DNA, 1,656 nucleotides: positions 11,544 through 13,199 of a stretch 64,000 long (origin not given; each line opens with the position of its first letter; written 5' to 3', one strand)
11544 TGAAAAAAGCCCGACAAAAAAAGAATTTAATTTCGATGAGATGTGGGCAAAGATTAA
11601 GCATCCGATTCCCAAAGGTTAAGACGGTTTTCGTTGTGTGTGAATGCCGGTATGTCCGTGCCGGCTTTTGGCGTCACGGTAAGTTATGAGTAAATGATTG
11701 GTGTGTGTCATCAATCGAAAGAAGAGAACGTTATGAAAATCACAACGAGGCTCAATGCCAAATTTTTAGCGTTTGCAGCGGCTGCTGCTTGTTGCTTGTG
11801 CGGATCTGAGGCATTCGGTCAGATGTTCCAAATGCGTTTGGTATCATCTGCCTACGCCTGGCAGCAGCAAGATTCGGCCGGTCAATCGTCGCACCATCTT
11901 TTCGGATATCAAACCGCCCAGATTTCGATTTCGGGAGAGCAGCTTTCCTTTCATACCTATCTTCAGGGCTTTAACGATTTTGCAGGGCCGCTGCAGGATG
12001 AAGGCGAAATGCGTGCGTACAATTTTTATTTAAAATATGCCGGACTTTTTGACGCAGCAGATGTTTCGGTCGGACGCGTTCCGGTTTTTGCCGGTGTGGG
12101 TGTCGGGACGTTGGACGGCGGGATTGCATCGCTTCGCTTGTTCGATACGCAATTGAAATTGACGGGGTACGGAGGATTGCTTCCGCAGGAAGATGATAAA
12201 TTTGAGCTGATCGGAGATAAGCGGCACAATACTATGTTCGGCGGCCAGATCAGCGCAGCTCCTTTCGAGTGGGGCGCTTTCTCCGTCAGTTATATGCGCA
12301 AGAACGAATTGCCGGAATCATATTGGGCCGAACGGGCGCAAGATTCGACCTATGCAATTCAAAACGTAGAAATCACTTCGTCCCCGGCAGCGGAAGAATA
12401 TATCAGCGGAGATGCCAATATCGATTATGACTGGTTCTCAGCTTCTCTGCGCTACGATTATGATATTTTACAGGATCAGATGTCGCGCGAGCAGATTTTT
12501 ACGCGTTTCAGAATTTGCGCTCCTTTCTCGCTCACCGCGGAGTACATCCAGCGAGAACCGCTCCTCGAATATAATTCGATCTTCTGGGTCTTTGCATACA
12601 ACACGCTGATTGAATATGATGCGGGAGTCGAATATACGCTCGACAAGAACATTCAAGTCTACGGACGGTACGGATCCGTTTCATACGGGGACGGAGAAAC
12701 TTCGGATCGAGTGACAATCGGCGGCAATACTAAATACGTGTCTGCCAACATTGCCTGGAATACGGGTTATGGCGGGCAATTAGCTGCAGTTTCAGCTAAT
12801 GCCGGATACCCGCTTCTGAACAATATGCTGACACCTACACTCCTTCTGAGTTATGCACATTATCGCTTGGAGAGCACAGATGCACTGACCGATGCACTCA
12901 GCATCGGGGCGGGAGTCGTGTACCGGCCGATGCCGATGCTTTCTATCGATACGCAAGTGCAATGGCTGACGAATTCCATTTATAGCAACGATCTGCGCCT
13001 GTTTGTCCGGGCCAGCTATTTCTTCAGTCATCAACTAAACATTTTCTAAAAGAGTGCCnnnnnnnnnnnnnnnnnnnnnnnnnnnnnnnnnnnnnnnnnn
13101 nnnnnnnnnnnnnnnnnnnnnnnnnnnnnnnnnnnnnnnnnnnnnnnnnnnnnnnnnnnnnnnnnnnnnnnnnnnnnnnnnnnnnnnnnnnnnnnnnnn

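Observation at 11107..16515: Porin-cytochrome conduit candidate: outer-membrane beta-barrel flanked by tetraheme, 14-heme and lipoprotein cytochromes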

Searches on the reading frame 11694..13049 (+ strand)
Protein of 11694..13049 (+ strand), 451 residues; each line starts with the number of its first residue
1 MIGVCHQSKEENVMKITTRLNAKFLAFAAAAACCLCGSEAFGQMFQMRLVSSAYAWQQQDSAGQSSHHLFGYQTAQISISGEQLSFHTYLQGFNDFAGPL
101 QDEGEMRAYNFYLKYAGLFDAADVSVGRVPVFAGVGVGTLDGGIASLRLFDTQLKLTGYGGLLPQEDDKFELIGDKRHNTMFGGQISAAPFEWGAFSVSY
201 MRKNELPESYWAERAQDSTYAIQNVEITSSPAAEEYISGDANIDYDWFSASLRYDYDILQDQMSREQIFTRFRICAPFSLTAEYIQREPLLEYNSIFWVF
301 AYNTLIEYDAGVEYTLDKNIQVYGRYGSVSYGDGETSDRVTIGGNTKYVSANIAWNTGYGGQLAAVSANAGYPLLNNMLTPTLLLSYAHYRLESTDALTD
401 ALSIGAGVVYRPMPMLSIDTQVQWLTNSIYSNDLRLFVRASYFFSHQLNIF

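Call 4: search_protein_families(library=pfam, proteins=[window:11694-13049:+], max_evalue=0.1)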
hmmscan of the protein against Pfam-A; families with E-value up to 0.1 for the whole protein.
window:11694-13049:+ (451 aa): 1 family
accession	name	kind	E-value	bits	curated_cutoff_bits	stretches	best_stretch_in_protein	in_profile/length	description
PF13505.12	OMP_b-brl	-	0.0077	16.9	28.7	1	308-418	46-146/175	Outer membrane protein beta-barrel domain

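Call 5: find_homologous_proteins(query=window:11694-13049:+)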
Query window:11694-13049:+ (451 aa): 189 proteins with E <= 0.001 among 7533 candidates; the best 120 are listed.
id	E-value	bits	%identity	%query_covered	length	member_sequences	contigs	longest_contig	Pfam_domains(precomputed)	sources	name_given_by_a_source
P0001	3.2e-286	967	92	100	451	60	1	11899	-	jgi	jgi:hypothetical protein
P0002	1.3e-188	646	64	98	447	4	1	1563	-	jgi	-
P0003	1.2e-174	600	61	93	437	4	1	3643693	-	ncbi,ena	-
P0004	9.9e-173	593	61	93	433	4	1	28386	-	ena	-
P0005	9.2e-170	584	61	93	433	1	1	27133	-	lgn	-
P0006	2.5e-169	582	59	92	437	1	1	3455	-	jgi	-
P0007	3.1e-169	582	59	95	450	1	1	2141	-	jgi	jgi:hypothetical protein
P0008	4.6e-168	578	58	96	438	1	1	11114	-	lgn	-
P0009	1.2e-167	577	60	93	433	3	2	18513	-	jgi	jgi:hypothetical protein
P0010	1.8e-166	573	59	93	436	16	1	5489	PF13609.13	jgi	jgi:hypothetical protein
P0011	2.7e-166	572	59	93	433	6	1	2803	PF13505.13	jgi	jgi:hypothetical protein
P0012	3.4e-166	572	60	93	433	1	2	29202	-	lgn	-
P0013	3.1e-164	565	59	93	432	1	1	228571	PF13609.13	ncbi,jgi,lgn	ncbi:MAG: hypothetical protein ABR936_02080 [Bacteroidota bacterium]|jgi:hypothetical protein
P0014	3.2e-164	565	59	96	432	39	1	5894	-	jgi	jgi:hypothetical protein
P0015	8.9e-164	564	60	92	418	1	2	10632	PF13609.13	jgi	jgi:hypothetical protein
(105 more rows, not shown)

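Call 6: search_protein_families(library=ncbifam, proteins=[window:11694-13049:+], max_evalue=0.1)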
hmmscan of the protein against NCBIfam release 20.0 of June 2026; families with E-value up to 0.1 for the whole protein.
window:11694-13049:+ (451 aa): 0 families

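Call 8: find_encoding_contigs(protein=P0003, flank=10000, max_places=3)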
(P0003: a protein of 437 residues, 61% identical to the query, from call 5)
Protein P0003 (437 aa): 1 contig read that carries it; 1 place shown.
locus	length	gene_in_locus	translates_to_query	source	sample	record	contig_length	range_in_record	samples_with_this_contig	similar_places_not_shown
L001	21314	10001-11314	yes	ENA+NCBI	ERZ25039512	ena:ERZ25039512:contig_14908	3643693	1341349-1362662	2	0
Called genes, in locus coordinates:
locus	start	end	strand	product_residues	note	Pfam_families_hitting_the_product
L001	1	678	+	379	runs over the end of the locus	PF05222:AlaDh_PNT_N, PF03807:F420_oxidored (faint), PF01262:AlaDh_PNT_C, PF02826:2-Hacid_dh_C, PF02254:TrkA_N (faint)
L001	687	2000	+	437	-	PF02550:AcetylCoA_hydro, PF13336:AcetylCoA_hyd_C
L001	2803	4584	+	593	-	PF09699:Paired_CXXCH_1 (faint), PF14522:Cytochrome_C7 (faint), PF14537:Cytochrom_c3_2 (faint), PF14358:DUF4405 (faint), PF01292:Ni_hydr_CYTB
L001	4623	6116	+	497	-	PF03264:Cytochrom_NNT, PF14522:Cytochrome_C7 (faint)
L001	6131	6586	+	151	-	PF00355:Rieske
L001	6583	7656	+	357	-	PF00033:Cytochrome_B, PF13631:Cytochrom_B_N_2, PF00032:Cytochrom_B_C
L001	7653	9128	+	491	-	PF13435:Cytochrome_C554 (faint), PF14522:Cytochrome_C7 (faint), PF22678:Cytochrom_c_NrfB-like (faint), PF09699:Paired_CXXCH_1 (faint), PF22113:Mtrc-MtrF_II-IV_dom (faint), PF14537:Cytochrom_c3_2 (weak)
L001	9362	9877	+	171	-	PF02085:Cytochrom_CIII (faint), PF22113:Mtrc-MtrF_II-IV_dom (faint), PF13435:Cytochrome_C554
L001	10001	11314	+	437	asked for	-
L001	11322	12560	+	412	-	PF02085:Cytochrom_CIII (faint), PF14522:Cytochrome_C7 (weak), PF14537:Cytochrom_c3_2 (faint), PF22113:Mtrc-MtrF_II-IV_dom (faint), PF14522:Cytochrome_C7 (weak)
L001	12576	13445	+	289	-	PF09698:GSu_C4xC__C2xCH (weak)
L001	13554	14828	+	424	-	PF14522:Cytochrome_C7 (faint), PF22113:Mtrc-MtrF_II-IV_dom (weak), PF09699:Paired_CXXCH_1 (faint)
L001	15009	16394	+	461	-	PF01578:Cytochrom_C_asm, PF16327:CcmF_C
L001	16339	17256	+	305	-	PF16327:CcmF_C (weak)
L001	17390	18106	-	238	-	-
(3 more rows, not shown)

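Call 16: find_related_loci(query=A1, collection=genome_contigs, flank=10000)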
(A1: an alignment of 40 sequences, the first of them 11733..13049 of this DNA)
Query A1 (438 aa) in genome_contigs; peptide patterns used: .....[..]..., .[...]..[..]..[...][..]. (x = any residue, [..] = any of these).
117 stretches matched a pattern; 62 encode a relative of the query (tblastn E <= 1e-3); 60 distinct loci.
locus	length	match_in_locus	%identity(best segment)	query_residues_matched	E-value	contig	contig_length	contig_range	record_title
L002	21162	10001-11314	92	1-438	0e+0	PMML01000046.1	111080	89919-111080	MAG: Ignavibacteriae bacterium isolate fen_1254 73.20100900_E1D.45_contig_2420, whole genome shotgun sequence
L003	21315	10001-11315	93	1-438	0e+0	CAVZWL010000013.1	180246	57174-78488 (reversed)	MAG: Ignavibacteriota bacterium isolate MFD01476.bin.2.1 genome assembly, contig: contig_41134, whole genome shotgun seq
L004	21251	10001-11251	59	21-438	4e-174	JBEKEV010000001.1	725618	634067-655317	MAG: Bacteroidota bacterium isolate SPRUCE 214 SPRUCE_214_1, whole genome shotgun sequence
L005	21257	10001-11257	59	18-438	5e-170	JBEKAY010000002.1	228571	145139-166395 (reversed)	MAG: Bacteroidota bacterium isolate SPRUCE 123 SPRUCE_123_2, whole genome shotgun sequence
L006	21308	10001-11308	58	1-438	1e-168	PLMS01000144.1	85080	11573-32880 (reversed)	MAG: Ignavibacteriae bacterium isolate fen_1299 73.20120800_E2X.46_contig_912, whole genome shotgun sequence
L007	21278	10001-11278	57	12-438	9e-169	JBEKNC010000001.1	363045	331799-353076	MAG: Bacteroidota bacterium isolate SPRUCE 408 SPRUCE_408_1, whole genome shotgun sequence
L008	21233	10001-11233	60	26-438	1e-167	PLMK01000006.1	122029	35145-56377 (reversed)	MAG: Ignavibacteriae bacterium isolate fen_1300 73.20120800_E3D.21_contig_2512, whole genome shotgun sequence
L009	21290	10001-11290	57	10-438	1e-164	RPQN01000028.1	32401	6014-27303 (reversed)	MAG: Ignavibacteriae bacterium isolate metabat2.334 metabat2.334_Contig_542729, whole genome shotgun sequence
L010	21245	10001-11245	58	22-438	4e-164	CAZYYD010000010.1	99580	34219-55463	MAG TPA_asm: uncultured Ignavibacteriaceae bacterium isolate SRP178699_co1_24 genome assembly, contig: NODE_126_length_9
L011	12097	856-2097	58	25-438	9e-159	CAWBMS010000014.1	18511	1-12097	MAG: Ignavibacteriota bacterium isolate MFD01476.bin.2.45 genome assembly, contig: contig_7156, whole genome shotgun seq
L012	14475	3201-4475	54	14-438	4e-154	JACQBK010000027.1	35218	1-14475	MAG: Ignavibacteriales bacterium isolate NC_groundwater_940_Pr1_S-0.2um_46_57 Montesol18-Sp2_coassembly_scaffold_141826,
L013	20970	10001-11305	56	1-438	2e-162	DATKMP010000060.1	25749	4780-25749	MAG TPA_asm: Bacteroidota bacterium isolate SMAG_U14714 k141_2758522, whole genome shotgun sequence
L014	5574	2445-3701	55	28-438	5e-153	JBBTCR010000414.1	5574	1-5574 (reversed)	MAG: Bacteroidota bacterium isolate H43-bin226_1 H43_bin226_1_000000000414, whole genome shotgun sequence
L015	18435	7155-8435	54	20-438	2e-149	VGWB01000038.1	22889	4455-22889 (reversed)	MAG: Ignavibacteria bacterium isolate M_DeepCast_400m_m2_062 M_DeepCast_400m_m2_062_Ga0194112_10003224, whole genome sho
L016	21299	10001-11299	52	2-438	1e-147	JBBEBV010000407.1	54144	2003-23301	MAG: Bacteroidota bacterium isolate LejiaF_55_30 Lejia_F_888_length_54144_cov_17, whole genome shotgun sequence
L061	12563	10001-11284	45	12-438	2e-117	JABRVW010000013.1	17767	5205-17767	MAG: Ignavibacterium sp. isolate MAG-04r c_000000000708, whole genome shotgun sequence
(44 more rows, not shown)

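Call 21: search_solved_structures(query=A1, max_evalue=10)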
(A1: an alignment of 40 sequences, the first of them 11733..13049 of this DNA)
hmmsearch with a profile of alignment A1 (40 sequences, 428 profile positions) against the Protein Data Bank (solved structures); distinct sequences matched with E-value up to 10: 7.
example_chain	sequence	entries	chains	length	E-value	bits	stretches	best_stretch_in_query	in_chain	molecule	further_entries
3pos_A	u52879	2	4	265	0.13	14.7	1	136-212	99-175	Calreticulin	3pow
5lk5_A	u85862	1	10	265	0.13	14.7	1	136-212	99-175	Calreticulin,Calreticulin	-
7qpd_C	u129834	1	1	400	0.25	13.8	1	136-212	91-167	Calreticulin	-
6eny_G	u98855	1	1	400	0.26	13.7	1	136-212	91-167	Calreticulin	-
8tzo_C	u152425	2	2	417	0.26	13.7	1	136-212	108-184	Calreticulin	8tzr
3o0v_A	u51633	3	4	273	0.32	13.4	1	136-222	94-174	Calreticulin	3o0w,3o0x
3rg0_A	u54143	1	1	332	0.57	12.6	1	136-212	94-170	Calreticulin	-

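Call 25: predict_structure(alignment_id=A1)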
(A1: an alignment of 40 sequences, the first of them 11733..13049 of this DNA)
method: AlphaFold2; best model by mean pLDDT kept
length: 438 residues; sequences in the alignment: 40
mean_pLDDT: 80.4   pTM: 0.70
mean pLDDT of the five models: 80.4, 79.7, 79.1, 74.6, 72.2
residues with pLDDT >= 90: 144; 70-90: 189; 50-70: 87; < 50: 18
segments of 3 or more residues with pLDDT < 50: 278-289
pLDDT, mean of each block of 10 residues (from residue 1): 60 76 55 87 70 81 86 88 72 82 89 91 87 91 93 64 76 93 94 64 53 61 93 92 89 90 84 67 36 85 88 85 86 92 76 91 91 84 82 90 87 74 89 65
secondary structure, 60 per line:
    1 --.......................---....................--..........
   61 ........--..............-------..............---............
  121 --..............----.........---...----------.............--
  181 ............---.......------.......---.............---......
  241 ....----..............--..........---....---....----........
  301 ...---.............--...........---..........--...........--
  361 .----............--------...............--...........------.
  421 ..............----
elements in order: H3-25 E29-48 E51-68 E71-84 E92-105 E109-120 E123-136 E141-149 E166-178 E181-192 E196-202 E209-215 E219-231 E235-244 E249-262 E265-274 E278-281 E285-288 E293-303 E307-319 E322-332 E336-345 E348-358 E366-377 E386-400 E403-413 E420-434

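Call 28: search_protein_representatives(alignment_id=A1)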
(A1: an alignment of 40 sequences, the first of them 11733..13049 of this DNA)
Query: 40 sequences, 428 profile positions. Proteins with E-value up to 0.001 (for the whole library): 402; up to 1e-10: 270; up to 1e-30: 108. The best 150 are listed.
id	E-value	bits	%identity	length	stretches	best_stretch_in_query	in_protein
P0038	2.9e-216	735.2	-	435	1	4-428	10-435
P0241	2.4e-171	587.2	-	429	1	4-428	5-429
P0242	1.0e-127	443.4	-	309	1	4-310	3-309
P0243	6.9e-127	440.7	-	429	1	3-428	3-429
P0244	4.2e-123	428.2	-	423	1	5-425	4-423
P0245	7.1e-121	420.9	-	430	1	4-418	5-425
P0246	6.6e-117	407.8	-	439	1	5-423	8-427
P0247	4.8e-116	405.0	-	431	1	4-427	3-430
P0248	6.5e-115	401.2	-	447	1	7-428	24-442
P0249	9.9e-110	384.2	-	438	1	7-426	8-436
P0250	4.1e-109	382.1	-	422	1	9-427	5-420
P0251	1.4e-107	377.1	-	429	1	3-427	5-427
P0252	1.5e-106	373.7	-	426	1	3-427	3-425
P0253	1.3e-104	367.3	-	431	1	5-427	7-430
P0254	2.0e-103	363.4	-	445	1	8-427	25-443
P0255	2.2e-102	360.0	-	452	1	5-427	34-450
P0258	1.4e-97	344.1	-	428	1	2-424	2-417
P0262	1.1e-93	331.3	-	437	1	5-424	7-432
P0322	9.4e-43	163.5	-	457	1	4-425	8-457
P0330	1.0e-38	150.2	-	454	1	3-421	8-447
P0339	1.6e-33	133.1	-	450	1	9-420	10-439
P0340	1.0e-32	130.4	-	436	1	6-425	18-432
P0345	1.7e-31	126.4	-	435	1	7-421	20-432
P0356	1.3e-28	116.9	-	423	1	10-421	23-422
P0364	2.2e-26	109.5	-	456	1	16-421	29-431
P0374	1.3e-24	103.7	-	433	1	7-421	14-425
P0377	4.6e-24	101.9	-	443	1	16-421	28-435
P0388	1.2e-21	94.0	-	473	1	7-422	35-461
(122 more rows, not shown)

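Call 30: list_cluster_members(proteins=[P0388, P0377, P0374, P0364, P0356, P0345, P0340, P0339, P0330, P0322])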
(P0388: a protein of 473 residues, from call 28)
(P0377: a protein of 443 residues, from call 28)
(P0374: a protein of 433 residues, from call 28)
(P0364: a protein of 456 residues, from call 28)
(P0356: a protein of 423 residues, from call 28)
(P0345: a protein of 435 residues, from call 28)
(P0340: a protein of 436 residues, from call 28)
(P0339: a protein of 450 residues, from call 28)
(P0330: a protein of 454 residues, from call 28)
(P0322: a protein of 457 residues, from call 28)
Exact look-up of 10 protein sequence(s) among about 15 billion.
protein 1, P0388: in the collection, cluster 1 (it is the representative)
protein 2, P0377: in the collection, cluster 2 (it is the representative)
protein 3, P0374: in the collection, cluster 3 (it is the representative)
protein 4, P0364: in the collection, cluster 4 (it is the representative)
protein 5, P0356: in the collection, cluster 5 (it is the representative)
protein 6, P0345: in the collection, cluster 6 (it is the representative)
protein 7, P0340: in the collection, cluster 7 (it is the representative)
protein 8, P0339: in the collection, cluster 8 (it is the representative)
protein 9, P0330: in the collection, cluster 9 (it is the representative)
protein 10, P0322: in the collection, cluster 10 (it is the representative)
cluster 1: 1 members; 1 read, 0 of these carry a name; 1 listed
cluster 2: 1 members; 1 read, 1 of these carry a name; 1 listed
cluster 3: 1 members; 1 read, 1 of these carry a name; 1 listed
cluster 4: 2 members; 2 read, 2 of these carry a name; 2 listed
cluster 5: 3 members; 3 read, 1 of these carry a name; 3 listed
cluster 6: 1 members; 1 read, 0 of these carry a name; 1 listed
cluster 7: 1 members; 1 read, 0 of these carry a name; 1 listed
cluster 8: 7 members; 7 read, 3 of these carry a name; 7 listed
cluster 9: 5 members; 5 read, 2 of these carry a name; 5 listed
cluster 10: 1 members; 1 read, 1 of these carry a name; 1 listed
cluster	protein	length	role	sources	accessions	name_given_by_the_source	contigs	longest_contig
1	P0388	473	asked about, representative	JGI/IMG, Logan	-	-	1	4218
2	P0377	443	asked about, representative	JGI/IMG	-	hypothetical protein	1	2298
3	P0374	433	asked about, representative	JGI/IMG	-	hypothetical protein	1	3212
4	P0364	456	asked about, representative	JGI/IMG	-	hypothetical protein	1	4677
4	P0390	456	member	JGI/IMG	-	hypothetical protein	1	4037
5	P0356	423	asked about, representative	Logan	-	-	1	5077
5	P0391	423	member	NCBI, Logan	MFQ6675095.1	MAG: hypothetical protein ACE5LH_01995 [Fidelibacterota bacterium]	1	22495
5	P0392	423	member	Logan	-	-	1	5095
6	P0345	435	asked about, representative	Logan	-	-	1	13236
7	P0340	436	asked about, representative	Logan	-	-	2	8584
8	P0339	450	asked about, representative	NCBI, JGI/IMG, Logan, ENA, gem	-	-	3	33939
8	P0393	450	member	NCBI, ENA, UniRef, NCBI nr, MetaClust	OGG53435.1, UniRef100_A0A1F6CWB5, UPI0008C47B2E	MAG: hypothetical protein A3F84_12670 [Candidatus Handelsmanbacteria bacterium ... | Alginate export domain-containing protein n=1 Tax=Handelsmanbacteria sp. (strain ... | status=active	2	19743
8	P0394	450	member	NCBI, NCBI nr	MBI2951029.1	hypothetical protein HYY27_02990 [bacterium] | hypothetical protein [bacterium]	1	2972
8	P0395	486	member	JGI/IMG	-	hypothetical protein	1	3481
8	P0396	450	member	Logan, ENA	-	-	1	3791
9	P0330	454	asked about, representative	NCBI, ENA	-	-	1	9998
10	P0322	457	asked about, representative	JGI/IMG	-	hypothetical protein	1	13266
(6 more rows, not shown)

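Call 41: find_encoding_contigs(protein=P0339, flank=6000, max_places=2)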
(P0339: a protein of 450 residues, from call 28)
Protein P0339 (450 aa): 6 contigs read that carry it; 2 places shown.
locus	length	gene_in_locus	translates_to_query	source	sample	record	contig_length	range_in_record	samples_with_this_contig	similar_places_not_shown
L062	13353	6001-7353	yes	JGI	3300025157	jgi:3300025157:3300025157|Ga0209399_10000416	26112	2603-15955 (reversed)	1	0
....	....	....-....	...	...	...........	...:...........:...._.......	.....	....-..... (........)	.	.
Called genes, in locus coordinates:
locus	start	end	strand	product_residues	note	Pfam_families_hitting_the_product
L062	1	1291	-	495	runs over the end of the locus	PF02310:B12-binding, PF04055:Radical_SAM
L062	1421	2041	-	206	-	PF09997:DUF2238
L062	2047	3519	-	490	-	PF02310:B12-binding, PF04055:Radical_SAM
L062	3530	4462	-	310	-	PF01209:Ubie_methyltran (weak), PF13489:Methyltransf_23, PF08241:Methyltransf_11, PF08242:Methyltransf_12, PF13649:Methyltransf_25, PF13847:Methyltransf_31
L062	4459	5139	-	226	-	-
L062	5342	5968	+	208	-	-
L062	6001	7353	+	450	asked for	-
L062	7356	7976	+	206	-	PF01865:PhoU_div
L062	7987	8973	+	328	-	PF01384:PHO4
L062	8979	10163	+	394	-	PF02085:Cytochrom_CIII (faint), PF14522:Cytochrome_C7 (weak), PF14537:Cytochrom_c3_2 (faint), PF14522:Cytochrome_C7 (weak)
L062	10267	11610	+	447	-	PF13205:Big_5 (faint)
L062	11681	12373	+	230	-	PF00072:Response_reg, PF00486:Trans_reg_C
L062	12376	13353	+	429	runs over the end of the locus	PF00266:Aminotran_5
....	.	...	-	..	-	?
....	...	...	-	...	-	-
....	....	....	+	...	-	-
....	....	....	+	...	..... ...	-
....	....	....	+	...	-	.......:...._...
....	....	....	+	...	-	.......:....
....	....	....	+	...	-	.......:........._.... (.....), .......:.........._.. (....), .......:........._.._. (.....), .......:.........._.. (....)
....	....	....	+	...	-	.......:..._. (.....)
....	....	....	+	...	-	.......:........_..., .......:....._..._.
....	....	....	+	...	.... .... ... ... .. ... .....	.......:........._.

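Call 42: find_encoding_contigs(protein=P0345, flank=6000, max_places=2)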
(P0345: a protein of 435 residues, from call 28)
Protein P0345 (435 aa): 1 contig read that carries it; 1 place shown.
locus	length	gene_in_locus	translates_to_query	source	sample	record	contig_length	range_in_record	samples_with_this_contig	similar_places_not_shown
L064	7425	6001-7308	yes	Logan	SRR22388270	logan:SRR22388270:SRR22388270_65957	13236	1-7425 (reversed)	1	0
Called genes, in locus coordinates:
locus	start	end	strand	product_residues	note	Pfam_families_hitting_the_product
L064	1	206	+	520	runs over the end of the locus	PF00989:PAS, PF13188:PAS_8 (faint), PF08448:PAS_4 (weak), PF13426:PAS_9, PF08447:PAS_3, PF00512:HisKA, PF02518:HATPase_c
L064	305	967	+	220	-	-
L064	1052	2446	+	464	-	PF00072:Response_reg, PF00158:Sigma54_activat, PF14532:Sigma54_activ_2, PF07728:AAA_5, PF25601:AAA_lid_14, PF02954:HTH_8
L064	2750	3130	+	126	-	PF00072:Response_reg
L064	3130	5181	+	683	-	PF01578:Cytochrom_C_asm, PF16327:CcmF_C, PF05140:ResB (faint)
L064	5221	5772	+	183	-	PF13442:Cytochrome_CBB3 (weak), PF00034:Cytochrom_C (weak)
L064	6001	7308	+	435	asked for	-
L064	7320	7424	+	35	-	?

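Call 60: find_homologous_proteins(query=L061:10001-11284:+)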
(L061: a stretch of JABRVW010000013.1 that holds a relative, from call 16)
Query L061:10001-11284:+ (428 aa): 188 proteins with E <= 0.001 among 8000 candidates; the best 120 are listed.
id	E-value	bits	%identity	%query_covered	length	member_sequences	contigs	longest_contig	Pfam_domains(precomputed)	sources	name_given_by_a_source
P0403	1.9e-282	955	100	100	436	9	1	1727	-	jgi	-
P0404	4.1e-247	838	84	100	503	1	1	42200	-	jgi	jgi:pimeloyl-ACP methyl ester carboxylesterase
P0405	7.4e-242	821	83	99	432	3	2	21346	-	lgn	-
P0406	1.8e-232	790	81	98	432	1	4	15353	-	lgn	-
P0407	8.1e-218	742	74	100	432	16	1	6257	-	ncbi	ncbi:MAG: hypothetical protein WEB37_04450 [Bacteroidota bacterium]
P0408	6.3e-212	722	72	100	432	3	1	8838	-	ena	-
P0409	5.8e-208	709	71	100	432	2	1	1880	-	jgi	jgi:hypothetical protein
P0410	1.6e-206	705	72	100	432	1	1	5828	-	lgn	-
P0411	5.1e-202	690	72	98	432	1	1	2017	-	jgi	jgi:hypothetical protein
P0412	8.2e-199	679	69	100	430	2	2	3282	-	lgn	-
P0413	7.4e-191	653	66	100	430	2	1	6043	-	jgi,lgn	jgi:hypothetical protein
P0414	6.5e-183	627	64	100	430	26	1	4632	-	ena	-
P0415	7.4e-182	623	65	100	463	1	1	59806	-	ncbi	-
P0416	2.7e-181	622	62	100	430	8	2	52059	-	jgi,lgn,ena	-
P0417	3.0e-180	618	63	100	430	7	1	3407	-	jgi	-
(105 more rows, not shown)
